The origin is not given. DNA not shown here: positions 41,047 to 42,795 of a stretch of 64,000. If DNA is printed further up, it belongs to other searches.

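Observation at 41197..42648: Rosetta-stone fusion: GT2 glycosyltransferase, TM segment, SAM methyltransferase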

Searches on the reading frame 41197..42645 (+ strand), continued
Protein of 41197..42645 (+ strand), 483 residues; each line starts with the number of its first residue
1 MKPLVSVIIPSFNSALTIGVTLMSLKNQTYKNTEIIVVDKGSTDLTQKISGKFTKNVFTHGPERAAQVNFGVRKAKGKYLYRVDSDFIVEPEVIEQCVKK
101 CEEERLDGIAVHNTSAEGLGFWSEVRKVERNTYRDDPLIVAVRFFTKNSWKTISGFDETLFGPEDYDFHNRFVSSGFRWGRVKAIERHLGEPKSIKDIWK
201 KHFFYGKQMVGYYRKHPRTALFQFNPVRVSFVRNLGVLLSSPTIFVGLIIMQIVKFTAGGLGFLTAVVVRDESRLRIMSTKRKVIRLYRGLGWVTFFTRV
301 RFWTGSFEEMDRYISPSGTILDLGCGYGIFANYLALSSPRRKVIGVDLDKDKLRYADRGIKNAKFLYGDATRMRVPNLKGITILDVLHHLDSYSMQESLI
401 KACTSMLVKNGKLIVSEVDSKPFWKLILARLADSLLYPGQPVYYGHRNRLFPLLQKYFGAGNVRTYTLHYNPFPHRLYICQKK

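Call 5: find_homologous_proteins(query=window:41197-42645:+, max_evalue=0.001)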
Query window:41197-42645:+ (483 aa): 580 proteins with E <= 0.001 among 8000 candidates; the best 120 are listed.
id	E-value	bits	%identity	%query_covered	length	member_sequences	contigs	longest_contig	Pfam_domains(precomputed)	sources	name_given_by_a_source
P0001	0.0e+0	1113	100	100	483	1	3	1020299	PF13847.13,PF13489.13,PF05175.21,PF10111.15,PF13641.13,PF13649.13,PF01728.26,PF00535.33,PF08241.19,PF08242.19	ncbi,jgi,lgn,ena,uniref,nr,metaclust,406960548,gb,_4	ncbi:MAG: glycosyl transferase family protein [uncultured bacterium]|uniref:Glycosyltransferase 2-li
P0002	1.0e-210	719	64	99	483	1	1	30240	PF13847.13,PF13489.13,PF05175.21,PF10111.15,PF13649.13,PF00535.33,PF08241.19,PF08242.19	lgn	-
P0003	2.3e-209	714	64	99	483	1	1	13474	PF13847.13,PF13489.13,PF05175.21,PF10111.15,PF13641.13,PF13649.13,PF00535.33,PF08241.19,PF08242.19,PF02709.21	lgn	-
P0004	1.1e-205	702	61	100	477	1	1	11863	PF13847.13,PF13489.13,PF05175.21,PF10111.15,PF13641.13,PF13649.13,PF00535.33,PF08241.19,PF08242.19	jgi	-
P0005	3.2e-205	701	61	100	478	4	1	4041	PF13847.13,PF13489.13,PF05175.21,PF10111.15,PF13641.13,PF13649.13,PF00535.33,PF08241.19,PF08242.19,PF02709.21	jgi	-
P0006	6.7e-204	696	60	99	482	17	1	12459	PF13847.13,PF13489.13,PF05175.21,PF10111.15,PF13641.13,PF13649.13,PF00891.25,PF00535.33,PF01209.25,PF08241.19,PF08242.19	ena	-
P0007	3.8e-203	694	61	99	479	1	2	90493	PF13847.13,PF13489.13,PF05175.21,PF10111.15,PF13641.13,PF13649.13,PF00535.33,PF08241.19,PF08242.19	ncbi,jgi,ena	-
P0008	8.0e-202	689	61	100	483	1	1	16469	PF13847.13,PF13489.13,PF05175.21,PF10111.15,PF13641.13,PF13649.13,PF00535.33,PF08241.19,PF08242.19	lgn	-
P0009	5.2e-200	683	60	100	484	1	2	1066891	PF13847.13,PF13489.13,PF05175.21,PF10111.15,PF13641.13,PF13649.13,PF00535.33,PF08241.19,PF08242.19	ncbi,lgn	-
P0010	1.2e-198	679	60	100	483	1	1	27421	PF13847.13,PF13489.13,PF05175.21,PF10111.15,PF13641.13,PF13649.13,PF00535.33,PF08241.19,PF08242.19,PF02709.21,PF05401.17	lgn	-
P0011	7.6e-198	676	60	100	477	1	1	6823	PF13847.13,PF13489.13,PF05175.21,PF10111.15,PF13641.13,PF13649.13,PF00535.33,PF08241.19,PF08242.19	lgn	-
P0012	2.3e-195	668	60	100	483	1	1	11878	PF13847.13,PF13489.13,PF05175.21,PF13641.13,PF13649.13,PF01728.26,PF00535.33,PF08241.19,PF08242.19,PF05401.17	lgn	-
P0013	6.9e-195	667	60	100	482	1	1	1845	PF13489.13,PF10111.15,PF00535.33,PF08241.19,PF02709.21,PF13847.13,PF13632.13,PF05175.21,PF13641.13,PF13649.13,PF00891.25,PF08242.19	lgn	-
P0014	1.0e-193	663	60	99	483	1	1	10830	PF13847.13,PF13489.13,PF05175.21,PF10111.15,PF13641.13,PF13649.13,PF01728.26,PF00535.33,PF08241.19,PF08242.19,PF02709.21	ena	-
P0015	3.7e-192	658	59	100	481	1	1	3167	PF13847.13,PF13489.13,PF05175.21,PF10111.15,PF13506.14,PF13641.13,PF13649.13,PF00535.33,PF08241.19,PF08242.19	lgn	-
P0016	4.1e-181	621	57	99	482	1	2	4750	PF13847.13,PF13489.13,PF13632.13,PF10111.15,PF13641.13,PF13649.13,PF00891.25,PF00535.33,PF08241.19,PF08242.19,PF02709.21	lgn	-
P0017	6.0e-178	611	55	100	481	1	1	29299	PF13847.13,PF13489.13,PF13632.13,PF05175.21,PF10111.15,PF13641.13,PF13649.13,PF00535.33,PF08241.19,PF08242.19,PF02709.21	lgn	-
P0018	5.0e-168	578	55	93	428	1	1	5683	PF13847.13,PF13489.13,PF13649.13,PF00891.25,PF00535.33,PF08241.19,PF08242.19,PF02709.21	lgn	-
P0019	1.2e-144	501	76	57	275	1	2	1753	PF10111.15,PF13641.13,PF00535.33,PF02709.21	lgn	-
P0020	4.2e-142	493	76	55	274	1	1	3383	PF10111.15,PF13641.13,PF00535.33,PF02709.21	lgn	-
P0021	7.2e-140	485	76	55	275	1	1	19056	PF10111.15,PF13641.13,PF00535.33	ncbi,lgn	-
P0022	2.3e-139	483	75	56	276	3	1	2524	PF10111.15,PF13641.13,PF00535.33,PF02709.21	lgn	-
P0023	2.1e-138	480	77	53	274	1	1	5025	PF10111.15,PF13641.13,PF00535.33,PF02709.21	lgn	-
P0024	7.5e-138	478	75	55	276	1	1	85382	PF10111.15,PF13641.13,PF00535.33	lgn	-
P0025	8.0e-135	468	73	57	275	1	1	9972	PF10111.15,PF13641.13,PF00535.33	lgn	-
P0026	1.0e-134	468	72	56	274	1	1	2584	PF10111.15,PF13641.13,PF00535.33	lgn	-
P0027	1.1e-134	468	74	55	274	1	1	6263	PF10111.15,PF13641.13,PF00535.33,PF02709.21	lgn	-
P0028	3.0e-132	460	74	55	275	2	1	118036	PF10111.15,PF13641.13,PF00535.33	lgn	-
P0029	1.3e-131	458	72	55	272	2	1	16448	PF10111.15,PF13641.13,PF00535.33,PF02709.21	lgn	-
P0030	1.1e-130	455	72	55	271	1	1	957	PF13632.13,PF10111.15,PF13641.13,PF00535.33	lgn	-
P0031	1.8e-130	454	73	55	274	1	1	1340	PF13632.13,PF10111.15,PF13641.13,PF00535.33,PF02709.21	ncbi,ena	-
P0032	4.2e-130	453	73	55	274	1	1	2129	PF10111.15,PF13641.13,PF00535.33,PF02709.21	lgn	-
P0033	1.1e-129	452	74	54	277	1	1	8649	PF10111.15,PF13641.13,PF00535.33,PF02709.21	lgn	-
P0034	2.6e-129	450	72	55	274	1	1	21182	PF13632.13,PF10111.15,PF13641.13,PF00535.33,PF02709.21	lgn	-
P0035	5.7e-129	449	71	55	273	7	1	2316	PF10111.15,PF13641.13,PF00535.33,PF02709.21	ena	-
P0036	3.2e-128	447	71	55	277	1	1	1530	PF10111.15,PF13641.13,PF00535.33,PF02709.21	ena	-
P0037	2.0e-127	444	71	55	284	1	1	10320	PF13632.13,PF10111.15,PF13641.13,PF00535.33,PF02709.21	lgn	-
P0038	9.2e-127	442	70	55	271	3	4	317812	PF10111.15,PF13641.13,PF00535.33,PF02709.21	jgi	-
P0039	1.4e-126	441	72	56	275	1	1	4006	PF10111.15,PF13641.13,PF00535.33,PF02709.21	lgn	-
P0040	1.5e-126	441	71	55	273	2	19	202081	PF10111.15,PF13641.13,PF00535.33,PF02709.21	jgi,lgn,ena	-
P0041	2.3e-125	437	72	55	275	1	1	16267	PF13632.13,PF10111.15,PF13641.13,PF00535.33,PF02709.21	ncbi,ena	-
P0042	2.6e-125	437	70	55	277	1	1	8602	PF10111.15,PF13641.13,PF00535.33,PF02709.21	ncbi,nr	ncbi:MAG: glycosyltransferase [bacterium]|nr:glycosyltransferase [bacterium]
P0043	1.0e-124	435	71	54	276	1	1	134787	PF10111.15,PF13641.13,PF00535.33,PF02709.21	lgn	-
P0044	1.2e-124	435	69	55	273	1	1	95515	PF10111.15,PF13641.13,PF00535.33,PF02709.21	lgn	-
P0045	1.5e-124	435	70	56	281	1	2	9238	PF10111.15,PF13641.13,PF00535.33,PF02709.21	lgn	-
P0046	2.4e-124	434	71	55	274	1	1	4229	PF10111.15,PF13641.13,PF00535.33,PF02709.21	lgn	-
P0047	2.5e-124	434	71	55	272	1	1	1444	PF10111.15,PF13641.13,PF00535.33,PF02709.21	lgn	-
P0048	8.0e-124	432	69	55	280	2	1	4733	PF10111.15,PF13641.13,PF00535.33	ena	-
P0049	1.2e-123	432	66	58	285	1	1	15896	PF13632.13,PF10111.15,PF13641.13,PF00535.33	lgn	-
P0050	5.0e-123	430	69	55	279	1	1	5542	PF13632.13,PF10111.15,PF13506.14,PF13641.13,PF00535.33,PF02709.21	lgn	-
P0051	6.4e-123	429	66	58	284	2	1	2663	PF13632.13,PF10111.15,PF13641.13,PF00535.33,PF02709.21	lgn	-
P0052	1.0e-122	429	68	55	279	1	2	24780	PF13632.13,PF10111.15,PF13641.13,PF00535.33,PF02709.21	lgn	-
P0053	1.3e-122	428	69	55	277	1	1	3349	PF10111.15,PF13641.13,PF00535.33,PF02709.21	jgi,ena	-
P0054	1.8e-122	428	66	57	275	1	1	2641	PF10111.15,PF13641.13,PF00535.33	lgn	-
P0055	2.2e-122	428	69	55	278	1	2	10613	PF13632.13,PF10111.15,PF13641.13,PF00535.33,PF02709.21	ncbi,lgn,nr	ncbi:MAG: glycosyltransferase [Candidatus Levybacteria bacterium]|nr:glycosyltransferase [Candidatus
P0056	2.8e-122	427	67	56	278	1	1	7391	PF13632.13,PF10111.15,PF13641.13,PF00535.33,PF02709.21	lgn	-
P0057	4.4e-122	426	68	58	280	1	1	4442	PF10111.15,PF13641.13,PF00535.33,PF02709.21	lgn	-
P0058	5.3e-122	426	67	56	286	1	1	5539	PF13632.13,PF10111.15,PF13641.13,PF00535.33,PF02709.21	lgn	-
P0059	5.8e-122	426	68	57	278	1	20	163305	PF13632.13,PF10111.15,PF13641.13,PF00535.33,PF02709.21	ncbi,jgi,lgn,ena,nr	ncbi:MAG: glycosyl transferase [Candidatus Levybacteria bacterium RIFCSPHIGHO2_12_FULL_38_12]|nr:MAG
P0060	6.5e-122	426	67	55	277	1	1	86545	PF13632.13,PF10111.15,PF13641.13,PF00535.33,PF02709.21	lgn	-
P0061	1.8e-121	424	69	55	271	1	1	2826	PF10111.15,PF13641.13,PF00535.33,PF02709.21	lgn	-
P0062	3.1e-121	424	68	55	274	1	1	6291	PF10111.15,PF13641.13,PF00535.33,PF02709.21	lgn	-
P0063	4.6e-121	423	68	56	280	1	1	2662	PF10111.15,PF13641.13,PF00535.33,PF02709.21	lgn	-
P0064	5.1e-121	423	66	56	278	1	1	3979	PF10111.15,PF13641.13,PF00535.33,PF02709.21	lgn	-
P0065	8.2e-121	422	69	55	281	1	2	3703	PF10111.15,PF13641.13,PF00535.33,PF02709.21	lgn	-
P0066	8.6e-121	422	66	56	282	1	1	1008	PF10111.15,PF13641.13,PF00535.33,PF02709.21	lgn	-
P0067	9.7e-121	422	67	55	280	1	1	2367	PF13632.13,PF10111.15,PF13641.13,PF00535.33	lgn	-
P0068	1.3e-120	422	46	55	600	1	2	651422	PF13632.13,PF10111.15,PF13506.14,PF13641.13,PF00535.33,PF02709.21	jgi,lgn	jgi:glycosyltransferase involved in cell wall biosynthesis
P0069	2.1e-120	421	67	55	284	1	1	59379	PF13632.13,PF10111.15,PF13506.14,PF13641.13,PF00535.33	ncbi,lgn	-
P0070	2.7e-120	421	68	55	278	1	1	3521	PF13632.13,PF10111.15,PF13641.13,PF00535.33,PF02709.21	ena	-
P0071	4.1e-120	420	68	55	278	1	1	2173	PF13632.13,PF10111.15,PF13641.13,PF00535.33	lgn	-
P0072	5.1e-120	420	66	55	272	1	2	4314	PF13632.13,PF10111.15,PF13641.13,PF00535.33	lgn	-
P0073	7.3e-120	419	66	55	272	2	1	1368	PF10111.15,PF13641.13,PF00535.33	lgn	-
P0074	8.7e-120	419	69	55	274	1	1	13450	PF10111.15,PF13641.13,PF00535.33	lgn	-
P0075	9.7e-120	419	67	55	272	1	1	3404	PF13632.13,PF10111.15,PF13641.13,PF00535.33,PF02709.21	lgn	-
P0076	1.1e-119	419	64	55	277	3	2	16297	PF13632.13,PF10111.15,PF13641.13,PF00535.33,PF02709.21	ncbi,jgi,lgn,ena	-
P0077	1.7e-119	418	67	55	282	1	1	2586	PF10111.15,PF13641.13,PF00535.33,PF02709.21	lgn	-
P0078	1.9e-119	418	65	56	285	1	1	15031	PF10111.15,PF13641.13,PF00535.33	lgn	-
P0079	2.3e-119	418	68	55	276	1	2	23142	PF13641.13,PF00535.33,PF02709.21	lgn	-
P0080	2.8e-119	417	65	55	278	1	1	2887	PF10111.15,PF13641.13,PF00535.33,PF02709.21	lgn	-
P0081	3.5e-119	417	64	57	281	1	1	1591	PF13632.13,PF10111.15,PF13641.13,PF00535.33,PF02709.21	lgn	-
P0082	6.4e-119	416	68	55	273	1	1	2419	PF10111.15,PF13641.13,PF00535.33,PF02709.21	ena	-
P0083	9.6e-119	415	65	57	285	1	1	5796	PF13632.13,PF10111.15,PF13641.13,PF00535.33,PF02709.21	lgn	-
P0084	1.6e-118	415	64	56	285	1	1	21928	PF13632.13,PF10111.15,PF13506.14,PF13641.13,PF00535.33,PF02709.21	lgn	-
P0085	1.7e-118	415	65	55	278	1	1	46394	PF13632.13,PF10111.15,PF13641.13,PF00535.33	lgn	-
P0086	2.0e-118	414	66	55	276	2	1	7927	PF13632.13,PF10111.15,PF13641.13,PF00535.33,PF02709.21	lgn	-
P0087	2.8e-118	414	63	57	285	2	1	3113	PF13632.13,PF10111.15,PF13641.13,PF00535.33,PF02709.21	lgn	-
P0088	4.2e-118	413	65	55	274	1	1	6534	PF10111.15,PF13641.13,PF00535.33,PF02709.21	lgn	-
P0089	4.9e-118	413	65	56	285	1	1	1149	PF13641.13,PF00535.33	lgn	-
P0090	5.0e-118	413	65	55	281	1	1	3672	PF10111.15,PF13641.13,PF00535.33,PF02709.21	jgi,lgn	jgi:glycosyltransferase involved in cell wall biosynthesis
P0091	1.0e-117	412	64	57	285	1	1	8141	PF13632.13,PF10111.15,PF13641.13,PF00535.33,PF02709.21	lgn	-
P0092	1.1e-117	412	65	55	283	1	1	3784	PF10111.15,PF13641.13,PF00535.33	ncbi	-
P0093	2.5e-117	411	64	56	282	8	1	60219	PF10111.15,PF13641.13,PF00535.33,PF02709.21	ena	-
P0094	5.5e-117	410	65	55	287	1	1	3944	PF10111.15,PF13641.13,PF00535.33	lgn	-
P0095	8.9e-117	409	65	55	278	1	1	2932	PF10111.15,PF13641.13,PF00535.33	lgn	-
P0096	1.1e-116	409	62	55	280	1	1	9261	PF10111.15,PF13506.14,PF13641.13,PF00535.33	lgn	-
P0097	2.5e-116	408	65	55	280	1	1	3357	PF10111.15,PF13641.13,PF00535.33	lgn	-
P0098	2.6e-116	407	66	55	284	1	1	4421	PF10111.15,PF13641.13,PF00535.33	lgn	-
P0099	2.6e-116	407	64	56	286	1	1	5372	PF10111.15,PF13641.13,PF00535.33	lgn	-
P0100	5.6e-116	406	65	55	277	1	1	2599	PF10111.15,PF13641.13,PF00535.33,PF02709.21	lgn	-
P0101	7.7e-116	406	64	56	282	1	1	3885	PF13632.13,PF10111.15,PF13641.13,PF00535.33,PF02709.21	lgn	-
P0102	7.8e-116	406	42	55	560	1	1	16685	PF13632.13,PF10111.15,PF13641.13,PF00535.33,PF02709.21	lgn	-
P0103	8.9e-116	406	66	55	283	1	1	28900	PF13632.13,PF10111.15,PF13641.13,PF00535.33,PF02709.21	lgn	-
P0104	1.2e-115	405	65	55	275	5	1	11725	PF10111.15,PF13506.14,PF13641.13,PF00535.33,PF02709.21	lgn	-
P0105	1.2e-115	405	66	55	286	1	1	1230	PF10111.15,PF13641.13,PF00535.33,PF02709.21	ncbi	-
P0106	2.4e-115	404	66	55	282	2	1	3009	PF10111.15,PF13641.13,PF00535.33,PF02709.21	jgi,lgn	-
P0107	4.4e-115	403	67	55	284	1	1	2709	PF10111.15,PF13641.13,PF00535.33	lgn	-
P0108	6.0e-115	403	64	55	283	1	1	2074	PF10111.15,PF13641.13,PF00535.33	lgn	-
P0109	6.6e-115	403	64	56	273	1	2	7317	PF10111.15,PF13641.13,PF00535.33,PF02709.21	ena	-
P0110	2.2e-114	401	61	58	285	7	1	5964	PF13632.13,PF10111.15,PF13641.13,PF00535.33,PF02709.21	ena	-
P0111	4.6e-113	397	64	55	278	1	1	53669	PF00535.33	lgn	-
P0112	1.1e-112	395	61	55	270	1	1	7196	PF13632.13,PF10111.15,PF13506.14,PF13641.13,PF00535.33,PF02709.21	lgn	-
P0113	5.7e-112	393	48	54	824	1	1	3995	PF13847.13,PF13489.13,PF10111.15,PF13641.13,PF13649.13,PF05219.18,PF00535.33,PF01209.25,PF08241.19,PF08242.19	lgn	-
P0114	1.6e-111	392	66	55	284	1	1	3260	PF10111.15,PF13641.13,PF00535.33,PF02709.21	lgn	-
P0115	1.7e-111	392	63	55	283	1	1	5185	PF13632.13,PF10111.15,PF13641.13,PF00535.33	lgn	-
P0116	2.4e-111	391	64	54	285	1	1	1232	PF10111.15,PF13641.13,PF00535.33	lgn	-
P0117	3.0e-111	391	63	55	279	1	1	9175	PF10111.15,PF13641.13,PF00535.33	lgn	-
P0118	9.7e-111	389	62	55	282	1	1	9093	PF13641.13,PF00535.33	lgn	-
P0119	3.3e-110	387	62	55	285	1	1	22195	PF10111.15,PF13641.13,PF00535.33,PF02709.21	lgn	-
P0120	3.6e-109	384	61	55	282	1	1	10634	PF10111.15,PF13641.13,PF00535.33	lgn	-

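Call 6: find_encoding_contigs(protein=P0001, flank=10000, max_places=3)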
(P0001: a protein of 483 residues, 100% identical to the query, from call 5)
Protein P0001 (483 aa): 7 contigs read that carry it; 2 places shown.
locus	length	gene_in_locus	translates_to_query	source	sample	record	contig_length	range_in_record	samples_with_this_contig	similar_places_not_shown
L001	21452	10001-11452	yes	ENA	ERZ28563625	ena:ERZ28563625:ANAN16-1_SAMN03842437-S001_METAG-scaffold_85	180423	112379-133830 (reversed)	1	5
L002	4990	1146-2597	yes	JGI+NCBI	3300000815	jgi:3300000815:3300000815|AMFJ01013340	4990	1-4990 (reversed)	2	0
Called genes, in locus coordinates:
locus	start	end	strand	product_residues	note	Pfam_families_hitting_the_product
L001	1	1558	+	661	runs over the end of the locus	PF13231:PMT_2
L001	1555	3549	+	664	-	PF13231:PMT_2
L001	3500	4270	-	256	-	PF05401:NodS, PF01209:Ubie_methyltran, PF06325:PrmA, PF13489:Methyltransf_23, PF13847:Methyltransf_31, PF08241:Methyltransf_11, PF08242:Methyltransf_12, PF13649:Methyltransf_25, +3 more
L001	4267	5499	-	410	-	PF00534:Glycos_transf_1, PF13692:Glyco_trans_1_4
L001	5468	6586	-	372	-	PF01041:DegT_DnrJ_EryC1, PF00155:Aminotran_1_2, PF00266:Aminotran_5, PF01053:Cys_Met_Meta_PP (faint), PF01212:Beta_elim_lyase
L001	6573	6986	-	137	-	-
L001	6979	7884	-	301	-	PF00535:Glycos_transf_2, PF10111:Glyco_tranf_2_2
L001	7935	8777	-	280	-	PF13489:Methyltransf_23, PF01209:Ubie_methyltran (weak), PF13847:Methyltransf_31, PF08241:Methyltransf_11, PF08242:Methyltransf_12, PF13649:Methyltransf_25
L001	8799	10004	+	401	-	PF03446:NAD_binding_2 (weak), PF03721:UDPG_MGDP_dh_N, PF00984:UDPG_MGDP_dh, PF03720:UDPG_MGDP_dh_C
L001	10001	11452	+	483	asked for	PF00535:Glycos_transf_2, PF13489:Methyltransf_23, PF01728:FtsJ (weak), PF05175:MTS (weak), PF13847:Methyltransf_31, PF08241:Methyltransf_11, PF08242:Methyltransf_12, PF13649:Methyltransf_25, +2 more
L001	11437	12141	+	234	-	PF00535:Glycos_transf_2, PF10111:Glyco_tranf_2_2, PF13641:Glyco_tranf_2_3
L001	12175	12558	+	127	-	PF14667:Polysacc_synt_C (weak), PF00190:Cupin_1 (weak)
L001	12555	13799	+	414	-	PF08421:Methyltransf_13, PF13489:Methyltransf_23, PF08241:Methyltransf_11 (weak), PF08242:Methyltransf_12, PF08484:Methyltransf_14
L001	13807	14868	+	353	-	PF01073:3Beta_HSD, PF01370:Epimerase, PF02719:Polysacc_synt_2 (weak), PF16363:GDP_Man_Dehyd, PF07993:NAD_binding_4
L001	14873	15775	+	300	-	PF01408:GFO_IDH_MocA, PF22725:GFO_IDH_MocA_C3 (weak), PF02894:GFO_IDH_MocA_C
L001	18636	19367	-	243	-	PF00535:Glycos_transf_2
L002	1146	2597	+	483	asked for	PF00535:Glycos_transf_2, PF13489:Methyltransf_23, PF01728:FtsJ (weak), PF05175:MTS (weak), PF13847:Methyltransf_31, PF08241:Methyltransf_11, PF08242:Methyltransf_12, PF13649:Methyltransf_25, +2 more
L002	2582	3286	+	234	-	PF00535:Glycos_transf_2, PF10111:Glyco_tranf_2_2, PF13641:Glyco_tranf_2_3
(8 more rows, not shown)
